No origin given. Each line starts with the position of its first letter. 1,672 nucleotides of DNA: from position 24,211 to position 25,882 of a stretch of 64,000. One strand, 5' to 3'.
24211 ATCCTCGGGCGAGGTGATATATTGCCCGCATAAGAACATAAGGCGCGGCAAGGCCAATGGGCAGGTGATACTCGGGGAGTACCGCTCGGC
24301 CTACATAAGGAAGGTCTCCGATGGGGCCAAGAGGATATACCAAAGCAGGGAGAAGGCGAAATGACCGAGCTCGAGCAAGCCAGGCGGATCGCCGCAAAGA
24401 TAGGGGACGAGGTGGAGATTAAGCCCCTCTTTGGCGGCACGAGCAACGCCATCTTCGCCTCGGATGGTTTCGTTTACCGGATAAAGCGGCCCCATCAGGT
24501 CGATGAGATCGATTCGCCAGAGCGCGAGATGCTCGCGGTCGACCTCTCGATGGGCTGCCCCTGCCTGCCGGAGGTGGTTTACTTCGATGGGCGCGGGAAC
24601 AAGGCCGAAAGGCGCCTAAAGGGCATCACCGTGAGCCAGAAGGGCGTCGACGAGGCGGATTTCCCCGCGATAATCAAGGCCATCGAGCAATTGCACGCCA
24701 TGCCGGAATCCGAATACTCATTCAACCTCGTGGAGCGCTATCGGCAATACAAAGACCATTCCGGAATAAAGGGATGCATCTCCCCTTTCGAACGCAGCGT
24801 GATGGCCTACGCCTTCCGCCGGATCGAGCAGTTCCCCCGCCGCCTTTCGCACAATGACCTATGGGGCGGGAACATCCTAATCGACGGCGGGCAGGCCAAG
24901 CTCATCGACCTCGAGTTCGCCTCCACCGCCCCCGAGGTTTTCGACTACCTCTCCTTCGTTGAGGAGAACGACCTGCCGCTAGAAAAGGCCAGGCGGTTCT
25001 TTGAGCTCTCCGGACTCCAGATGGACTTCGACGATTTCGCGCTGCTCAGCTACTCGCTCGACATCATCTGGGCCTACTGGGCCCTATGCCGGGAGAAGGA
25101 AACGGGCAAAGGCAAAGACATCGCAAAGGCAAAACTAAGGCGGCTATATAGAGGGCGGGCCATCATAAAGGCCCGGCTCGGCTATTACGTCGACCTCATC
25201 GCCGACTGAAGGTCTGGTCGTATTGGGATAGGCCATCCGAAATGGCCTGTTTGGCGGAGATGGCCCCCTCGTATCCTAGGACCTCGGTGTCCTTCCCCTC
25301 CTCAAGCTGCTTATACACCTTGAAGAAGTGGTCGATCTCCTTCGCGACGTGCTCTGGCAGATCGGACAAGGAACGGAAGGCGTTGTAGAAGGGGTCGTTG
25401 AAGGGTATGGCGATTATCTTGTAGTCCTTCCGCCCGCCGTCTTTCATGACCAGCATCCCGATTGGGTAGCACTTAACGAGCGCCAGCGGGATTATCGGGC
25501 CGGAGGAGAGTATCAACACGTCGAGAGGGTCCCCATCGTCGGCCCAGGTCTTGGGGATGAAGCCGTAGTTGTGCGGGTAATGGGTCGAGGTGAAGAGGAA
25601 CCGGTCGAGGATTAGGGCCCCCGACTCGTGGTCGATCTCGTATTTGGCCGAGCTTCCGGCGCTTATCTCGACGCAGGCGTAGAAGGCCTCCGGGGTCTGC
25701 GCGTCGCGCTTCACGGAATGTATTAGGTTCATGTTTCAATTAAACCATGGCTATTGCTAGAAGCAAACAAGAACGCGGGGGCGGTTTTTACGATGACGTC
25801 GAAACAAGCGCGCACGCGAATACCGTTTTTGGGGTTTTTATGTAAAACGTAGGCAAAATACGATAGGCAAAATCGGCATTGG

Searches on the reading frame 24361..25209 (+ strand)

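Call 28: search_protein_families(library=pfam, proteins=[window:24361-25209:+], max_evalue=0.00001)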
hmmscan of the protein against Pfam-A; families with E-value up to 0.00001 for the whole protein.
window:24361-25209:+ (282 aa): 1 family
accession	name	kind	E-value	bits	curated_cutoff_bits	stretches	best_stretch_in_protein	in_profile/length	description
PF01636.29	APH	-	8.3e-08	32.7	23.2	1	100-200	96-210/239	Phosphotransferase enzyme family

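Call 65: search_protein_families(library=ncbifam, proteins=[window:24361-25209:+], max_evalue=0.001)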
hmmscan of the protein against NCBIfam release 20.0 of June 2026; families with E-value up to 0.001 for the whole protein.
window:24361-25209:+ (282 aa): 2 families
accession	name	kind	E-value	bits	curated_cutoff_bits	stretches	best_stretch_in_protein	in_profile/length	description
NF041256.1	GntI_guanitoxin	equivalog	1.9e-12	47.1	357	1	54-243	56-260/282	guanitoxin biosynthesis pre-guanitoxin N-oxide kinase GntI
TIGR02721.1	ycfN_thiK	equivalog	1.9e-06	27.2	299.45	1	86-203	70-189/256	thiamine kinase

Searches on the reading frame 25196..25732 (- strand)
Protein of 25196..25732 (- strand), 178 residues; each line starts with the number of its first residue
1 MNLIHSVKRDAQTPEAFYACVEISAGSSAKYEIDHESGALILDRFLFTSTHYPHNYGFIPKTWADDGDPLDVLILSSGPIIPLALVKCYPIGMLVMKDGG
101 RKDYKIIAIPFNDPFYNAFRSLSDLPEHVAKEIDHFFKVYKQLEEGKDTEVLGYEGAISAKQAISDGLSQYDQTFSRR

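Call 6: search_protein_families(library=ncbifam, proteins=[window:25196-25732:-], max_evalue=0.001)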
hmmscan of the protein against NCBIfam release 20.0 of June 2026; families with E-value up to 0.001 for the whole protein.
window:25196-25732:- (178 aa): 3 families
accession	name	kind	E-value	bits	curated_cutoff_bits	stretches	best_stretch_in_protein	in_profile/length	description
NF002317.0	PRK01250.1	equivalog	8.2e-53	178.9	200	1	5-173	4-175/176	inorganic diphosphatase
NF002578.0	PRK02230.1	equivalog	2.5e-35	121.6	246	1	20-168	9-157/185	inorganic pyrophosphatase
NF001886.0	PRK00642.1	equivalog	4e-30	105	247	2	66-176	93-206/208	inorganic pyrophosphatase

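Call 7: search_protein_families(library=pfam, proteins=[window:25196-25732:-], max_evalue=0.001)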
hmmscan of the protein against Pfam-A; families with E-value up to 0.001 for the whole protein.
window:25196-25732:- (178 aa): 1 family
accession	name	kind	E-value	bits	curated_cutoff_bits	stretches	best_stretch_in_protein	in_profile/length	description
PF00719.24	Pyrophosphatase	-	3.4e-56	189.7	23.5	1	20-171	2-152/153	Inorganic pyrophosphatase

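Call 52: search_solved_structures(query=window:25196-25732:-, max_evalue=1e-10, show_alignments=2)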
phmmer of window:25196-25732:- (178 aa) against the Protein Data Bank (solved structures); distinct sequences matched with E-value up to 1e-10: 44.
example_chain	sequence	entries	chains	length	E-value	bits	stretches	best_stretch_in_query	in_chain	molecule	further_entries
1ude_A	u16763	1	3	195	2.4e-50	173.9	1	1-177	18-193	Inorganic pyrophosphatase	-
3i98_A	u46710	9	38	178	5.7e-48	166.2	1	1-177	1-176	Th-IPP | Tt-IPPase | Inorganic pyrophosphatase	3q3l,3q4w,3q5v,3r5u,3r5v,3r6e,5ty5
3q46_A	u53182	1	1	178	1.1e-47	165.3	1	1-177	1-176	Tt-IPPase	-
1twl_A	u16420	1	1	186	4e-46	160.2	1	2-177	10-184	Inorganic pyrophosphatase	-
3sw5_A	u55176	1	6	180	3.6e-42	147.3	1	12-167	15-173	Inorganic pyrophosphatase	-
6n1c_A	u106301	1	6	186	9e-40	139.5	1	11-174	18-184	Inorganic pyrophosphatase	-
6k21_A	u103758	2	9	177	6.2e-39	136.7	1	11-164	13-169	Inorganic pyrophosphatase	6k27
1qez_A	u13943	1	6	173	1.1e-38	136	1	13-165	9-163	PROTEIN (INORGANIC PYROPHOSPHATASE)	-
6ki7_A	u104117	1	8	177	1.5e-38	135.5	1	11-164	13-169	Inorganic pyrophosphatase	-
6ki8_A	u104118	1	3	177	1.6e-38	135.4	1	11-164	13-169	Inorganic pyrophosphatase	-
3d53_A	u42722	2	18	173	1.2e-37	132.6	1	8-169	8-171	Inorganic pyrophosphatase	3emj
4lug_A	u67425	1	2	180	2.3e-37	131.6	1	10-171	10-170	Inorganic pyrophosphatase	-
5ls0_A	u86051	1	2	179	2.7e-37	131.4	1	10-171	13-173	Soluble inorganic pyrophosphatase 1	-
4um4_A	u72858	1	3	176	3e-37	131.2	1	9-164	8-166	INORGANIC PYROPHOSPHATASE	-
1faj_A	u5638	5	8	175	3.6e-37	131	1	11-164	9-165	SOLUBLE INORGANIC PYROPHOSPHATASE | INORGANIC PYROPHOSPHATASE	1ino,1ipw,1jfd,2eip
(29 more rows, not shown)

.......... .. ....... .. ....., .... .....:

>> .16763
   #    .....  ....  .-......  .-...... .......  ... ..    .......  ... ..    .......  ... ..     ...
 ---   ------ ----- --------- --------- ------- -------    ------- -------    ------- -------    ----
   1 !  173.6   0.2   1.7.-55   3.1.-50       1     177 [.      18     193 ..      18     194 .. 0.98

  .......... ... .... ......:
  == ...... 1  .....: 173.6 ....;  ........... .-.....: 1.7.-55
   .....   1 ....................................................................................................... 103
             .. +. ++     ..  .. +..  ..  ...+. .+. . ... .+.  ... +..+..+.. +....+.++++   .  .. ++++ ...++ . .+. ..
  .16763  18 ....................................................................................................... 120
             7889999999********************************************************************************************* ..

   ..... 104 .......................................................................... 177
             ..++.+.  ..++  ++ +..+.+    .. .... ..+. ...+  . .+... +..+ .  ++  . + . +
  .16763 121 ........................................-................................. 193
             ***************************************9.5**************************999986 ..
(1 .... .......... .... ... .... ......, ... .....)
